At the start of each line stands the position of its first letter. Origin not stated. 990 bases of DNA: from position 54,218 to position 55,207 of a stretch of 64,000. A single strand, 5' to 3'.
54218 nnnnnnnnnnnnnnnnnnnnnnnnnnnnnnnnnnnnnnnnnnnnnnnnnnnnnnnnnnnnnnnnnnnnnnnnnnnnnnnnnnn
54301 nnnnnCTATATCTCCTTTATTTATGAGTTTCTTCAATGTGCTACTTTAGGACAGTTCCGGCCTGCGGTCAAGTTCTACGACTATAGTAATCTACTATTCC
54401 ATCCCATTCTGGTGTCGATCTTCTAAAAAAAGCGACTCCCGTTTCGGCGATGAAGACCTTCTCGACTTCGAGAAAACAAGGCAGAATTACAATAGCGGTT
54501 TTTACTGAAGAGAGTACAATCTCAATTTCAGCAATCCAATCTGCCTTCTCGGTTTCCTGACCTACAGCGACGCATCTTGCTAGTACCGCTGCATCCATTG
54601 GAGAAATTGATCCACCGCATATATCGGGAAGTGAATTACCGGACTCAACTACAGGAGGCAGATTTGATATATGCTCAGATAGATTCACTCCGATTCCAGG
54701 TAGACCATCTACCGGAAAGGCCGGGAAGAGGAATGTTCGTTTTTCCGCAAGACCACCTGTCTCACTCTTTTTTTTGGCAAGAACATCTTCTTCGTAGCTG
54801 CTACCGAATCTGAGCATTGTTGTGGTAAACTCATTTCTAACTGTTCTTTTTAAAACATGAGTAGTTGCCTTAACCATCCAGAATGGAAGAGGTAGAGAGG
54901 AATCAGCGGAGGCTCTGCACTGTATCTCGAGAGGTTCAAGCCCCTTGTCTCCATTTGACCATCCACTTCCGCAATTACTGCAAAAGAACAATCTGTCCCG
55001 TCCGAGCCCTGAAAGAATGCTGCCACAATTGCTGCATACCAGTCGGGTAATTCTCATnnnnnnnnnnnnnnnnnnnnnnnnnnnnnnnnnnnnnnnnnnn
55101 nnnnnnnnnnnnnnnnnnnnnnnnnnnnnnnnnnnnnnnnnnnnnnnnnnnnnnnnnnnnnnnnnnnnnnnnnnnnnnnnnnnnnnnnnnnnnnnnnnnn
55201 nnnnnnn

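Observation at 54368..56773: Translationally coupled triad of paralogous CxxC-x14-CxxC zinc-ribbon proteins, two membrane-anchored, with no recognisable family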

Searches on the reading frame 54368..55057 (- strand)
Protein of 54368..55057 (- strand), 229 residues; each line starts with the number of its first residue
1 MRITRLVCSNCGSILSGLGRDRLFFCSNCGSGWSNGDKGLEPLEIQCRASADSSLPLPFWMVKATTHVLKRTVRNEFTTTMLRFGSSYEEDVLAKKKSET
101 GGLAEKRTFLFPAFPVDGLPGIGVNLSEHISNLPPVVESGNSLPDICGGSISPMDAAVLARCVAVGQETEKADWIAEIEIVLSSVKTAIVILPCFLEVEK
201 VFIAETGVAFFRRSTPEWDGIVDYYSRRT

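Call 3: search_protein_families(library=pfam, proteins=[window:54368-55057:-], max_evalue=10)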
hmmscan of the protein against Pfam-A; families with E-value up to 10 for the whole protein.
window:54368-55057:- (229 aa): 12 families
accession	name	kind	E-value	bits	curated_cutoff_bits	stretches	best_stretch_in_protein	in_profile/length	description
PF22747.2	Zn_ribbon_DUF2089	-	0.016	15.7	27.6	1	1-17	8-24/32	DUF2089 zinc ribbon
PF13248.11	Zn_ribbon_3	-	0.025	14.5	27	1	7-15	4-12/26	zinc-ribbon domain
PF14803.11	Zn_ribbon_Nudix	-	0.027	14.8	25.6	1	5-14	22-31/34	Nudix N-terminal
PF08274.17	Zn_Ribbon_YjdM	-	0.047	14.2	30.8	1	22-34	18-30/30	PhnA Zinc-Ribbon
PF08271.17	Zn_Ribbon_TF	-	0.093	12.7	29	1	6-15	20-29/43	TFIIB zinc-binding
PF00130.28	C1_1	-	0.1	12.9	26.5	1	7-30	13-35/53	Phorbol esters/diacylglycerol binding domain (C1 domain)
PF02591.20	Zn_ribbon_9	-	0.14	12.7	29.1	0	21-30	21-30/33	C4-type zinc ribbon domain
PF07282.18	Cas12f1-like_TNB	-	0.19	12.4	26.3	1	7-31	30-48/60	Cas12f1-like, TNB domain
PF13240.11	Zn_Ribbon_1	-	0.38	11.1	25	0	25-31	15-21/23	zinc-ribbon domain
PF07754.17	HVO_2753_ZBP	-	0.62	10.4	33.2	1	8-31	1-24/46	Small zinc finger protein HVO_2753-like, Zn-binding pocket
PF18256.6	HscB_4_cys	-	1.7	9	26.2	1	8-29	3-23/27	Co-chaperone HscB tetracysteine metal binding motif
PF09297.16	Zn_ribbon_NUD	-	4.8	7.4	24.8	0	25-31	5-11/32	NADH pyrophosphatase zinc ribbon domain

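Call 4: search_protein_families(library=ncbifam, proteins=[window:54368-55057:-], max_evalue=10)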
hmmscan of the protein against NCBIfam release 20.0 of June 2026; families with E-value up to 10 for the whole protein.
window:54368-55057:- (229 aa): 1 family
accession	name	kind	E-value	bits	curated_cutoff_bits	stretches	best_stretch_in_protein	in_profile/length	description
NF011481.0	PRK14890.1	equivalog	0.04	14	61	1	5-31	9-35/61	putative Zn-ribbon RNA-binding protein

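Call 10: find_homologous_proteins(query=window:54368-55057:-, max_evalue=0.001)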
Query window:54368-55057:- (229 aa): 46 proteins with E <= 0.001 among 580 candidates.
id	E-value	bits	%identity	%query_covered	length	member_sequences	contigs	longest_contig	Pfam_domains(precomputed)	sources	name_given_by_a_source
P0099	1.2e-150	518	100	100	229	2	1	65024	-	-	-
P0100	1.7e-134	465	88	100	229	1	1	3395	-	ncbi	-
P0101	4.1e-117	408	76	100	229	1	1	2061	-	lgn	-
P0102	1.0e-116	407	76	100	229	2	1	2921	-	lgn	-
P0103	4.2e-116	405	78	100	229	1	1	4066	-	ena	-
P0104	1.3e-115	403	76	100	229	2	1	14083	-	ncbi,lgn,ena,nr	ncbi:MAG: hypothetical protein KAH54_06385 [Candidatus Sabulitectum sp.]|nr:hypothetical protein [Ca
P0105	2.3e-114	399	74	100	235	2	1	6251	-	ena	-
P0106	8.2e-114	397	78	100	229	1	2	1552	-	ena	-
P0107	8.3e-114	397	75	100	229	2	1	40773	-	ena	-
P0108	1.1e-113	397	74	100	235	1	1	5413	-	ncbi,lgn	-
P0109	1.8e-111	389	74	100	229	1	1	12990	-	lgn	-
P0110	1.4e-110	386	73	100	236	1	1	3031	-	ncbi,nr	ncbi:MAG: hypothetical protein GY852_03375 [bacterium]|nr:hypothetical protein [bacterium]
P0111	2.0e-110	386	72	100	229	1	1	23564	-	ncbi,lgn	-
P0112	4.0e-110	385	73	100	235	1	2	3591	-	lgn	-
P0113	8.3e-110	384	72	100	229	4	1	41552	-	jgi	-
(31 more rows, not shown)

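Call 45: search_protein_families(library=padloc, proteins=[window:54368-55057:-], max_evalue=1)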
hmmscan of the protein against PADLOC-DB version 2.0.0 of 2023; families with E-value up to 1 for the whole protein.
window:54368-55057:- (229 aa): 0 families

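Call 52: predict_structure(alignment_id=A6)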
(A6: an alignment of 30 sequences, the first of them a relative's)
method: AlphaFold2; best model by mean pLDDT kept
length: 229 residues; sequences in the alignment: 30
mean_pLDDT: 82.5   pTM: 0.80
mean pLDDT of the five models: 82.5, 82.0, 81.7, 81.0, 80.4
residues with pLDDT >= 90: 102; 70-90: 82; 50-70: 29; < 50: 16
segments of 3 or more residues with pLDDT < 50: 76-86
pLDDT, mean of each block of 10 residues (from residue 1): 76 87 90 89 92 91 89 55 47 52 84 91 92 83 87 93 87 68 93 93 92 90 78
secondary structure, 60 per line:
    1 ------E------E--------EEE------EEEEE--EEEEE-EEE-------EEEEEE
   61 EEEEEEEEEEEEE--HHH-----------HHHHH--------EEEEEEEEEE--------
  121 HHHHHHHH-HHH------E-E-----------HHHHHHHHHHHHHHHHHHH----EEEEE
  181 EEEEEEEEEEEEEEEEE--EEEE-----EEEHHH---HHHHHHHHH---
elements in order: E23-25 E32-36 E39-43 E45-47 E55-73 H90-94 E103-112 H121-128 H153-171 E176-197 E200-203 E209-211 H218-226

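Call 58: fold_search(model_id=the predicted structure, library=pdb)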
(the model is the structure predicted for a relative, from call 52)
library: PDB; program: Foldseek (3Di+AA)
matches with E <= 10: 133; with E <= 0.001: 0
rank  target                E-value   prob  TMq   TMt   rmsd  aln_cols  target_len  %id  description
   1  3ko7_B                5.8e-01  0.08  0.17  0.22  12.6       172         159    9  DTD from Plasmodium falciparum in complex with D-Lysine (released 2009-12-01)
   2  4nbi_A                1.1e+00  0.07  0.17  0.22  13.6       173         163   10  D-aminoacyl-tRNA deacylase (DTD) from Plasmodium falciparum in complex with D-tyrosyl-3'-aminoadenosine at 1.86 Angstr (released 2013-12-18)
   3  7ajx                  1.1e+00  0.03  0.17  0.10  16.2       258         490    7  The X-ray Structure of L,D-transpeptidase LdtA from Vibrio cholerae in complex with meropenem (released 2021-10-06)
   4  5suj_A                1.1e+00  0.02  0.10  0.07  23.0       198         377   12  Crystal structure of uncharacterized protein LPG2148 from Legionella pneumophila (released 2016-08-17)
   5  6rre_B                1.3e+00  0.01  0.09  0.07  21.3       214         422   12  SidD, deAMPylase from Legionella pneumophila (released 2020-10-07)
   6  2jny_MODEL_1_A        1.4e+00  0.54  0.16  0.48   2.9        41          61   17  Solution NMR structure of protein Uncharacterized BCR, Northeast Structural Genomics Consortium target CgR1 (released 2007-04-24)
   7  5suj_B                1.4e+00  0.01  0.10  0.06  22.0       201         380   11  Crystal structure of uncharacterized protein LPG2148 from Legionella pneumophila (released 2016-08-17)
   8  4bj0_A                1.5e+00  0.01  0.08  0.11  19.9       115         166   12  Xyloglucan binding module (CBM4-2 X2-L110F) in complex with branched xyloses (released 2014-04-23)
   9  3lmt_A                1.7e+00  0.06  0.18  0.23  13.3       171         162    9  Crystal structure of DTD from Plasmodium falciparum (released 2010-03-02)
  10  3lmu_A                1.8e+00  0.05  0.17  0.23  11.8       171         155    8  Crystal structure of DTD from Plasmodium falciparum (released 2010-03-02)
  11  1w9f_A                2.0e+00  0.01  0.09  0.13  18.0       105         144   10  CBM29-2 mutant R112A: Probing the Mechanism of Ligand Recognition by Family 29 Carbohydrate Binding Modules (released 2005-03-22)
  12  3vu1_A                2.1e+00  0.04  0.18  0.10  13.5       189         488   12  Crystal structure of the C-terminal globular domain of oligosaccharyltransferase (PhAglB-L, O74088_PYRHO) from Pyrococ (released 2013-01-23)
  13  1ais_A                2.1e+00  0.02  0.13  0.15  17.3       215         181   11  TATA-BINDING PROTEIN/TRANSCRIPTION FACTOR (II)B/TATA-BOX COMPLEX FROM PYROCOCCUS WOESEI (released 1997-07-07)
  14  1w9f_B                2.1e+00  0.01  0.09  0.13  18.1       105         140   10  CBM29-2 mutant R112A: Probing the Mechanism of Ligand Recognition by Family 29 Carbohydrate Binding Modules (released 2005-03-22)
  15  3vu1_B                2.3e+00  0.02  0.15  0.09  15.1       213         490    9  Crystal structure of the C-terminal globular domain of oligosaccharyltransferase (PhAglB-L, O74088_PYRHO) from Pyrococ (released 2013-01-23)
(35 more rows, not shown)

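Call 92: fold_search(model_id=the predicted structure, library=viral)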
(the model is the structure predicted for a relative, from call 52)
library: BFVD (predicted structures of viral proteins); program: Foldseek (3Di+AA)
matches with E <= 10: 277; with E <= 0.001: 0
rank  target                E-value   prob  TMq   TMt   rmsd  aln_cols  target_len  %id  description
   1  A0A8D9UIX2            3.3e-02  0.20  0.15  0.14  16.8       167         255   11  G (Fragment) [Allium chinense virus 1]
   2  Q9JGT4                1.0e-01  0.25  0.19  0.10  17.5       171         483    9  Glycoprotein [Northern cereal mosaic virus]
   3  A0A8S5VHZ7            2.1e-01  0.96  0.15  0.41   2.5        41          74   22  Alpha-aminoadipate carrier protein [Siphoviridae sp. cthu813]
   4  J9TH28                4.8e-01  0.04  0.13  0.08  17.6       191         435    6  Glycoprotein (Fragment) [Kimberley virus]
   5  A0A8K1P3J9            5.3e-01  0.06  0.13  0.07  15.3       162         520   11  Uncharacterized protein [Xiangshan rhabdo-like virus 3]
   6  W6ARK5                6.3e-01  0.18  0.20  0.31   8.8       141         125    8  Uncharacterized protein [Erwinia phage Ea9-2]
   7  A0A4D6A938            6.3e-01  0.06  0.13  0.04  17.4       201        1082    9  (no name in the UniProt tables at hand)
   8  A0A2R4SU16            6.3e-01  0.05  0.16  0.09  16.5       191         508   10  Glycoprotein [Ictalurid rhabdovirus]
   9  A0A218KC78            6.7e-01  0.02  0.11  0.05  24.7       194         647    8  CBM-cenC domain-containing protein [Bacillus phage PBC2]
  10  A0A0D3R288            7.1e-01  0.02  0.12  0.08  17.2       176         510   10  Glycoprotein [Sripur virus]
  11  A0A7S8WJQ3            7.5e-01  0.04  0.13  0.13  16.7       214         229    7  Putative glycoprotein (Fragment) [Aedes rhabdo-like virus]
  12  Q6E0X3                8.4e-01  0.07  0.17  0.08  13.9       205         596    4  G protein [Maize fine streak virus]
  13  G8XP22                8.4e-01  0.04  0.14  0.11  13.6       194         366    9  Truncated glycoprotein [Spring viremia of carp virus]
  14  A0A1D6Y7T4            8.9e-01  0.13  0.14  0.10  17.3       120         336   11  (no name in the UniProt tables at hand)
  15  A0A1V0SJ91            1.0e+00  0.03  0.13  0.09  16.1       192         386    9  Uncharacterized protein [Klosneuvirus KNV1]
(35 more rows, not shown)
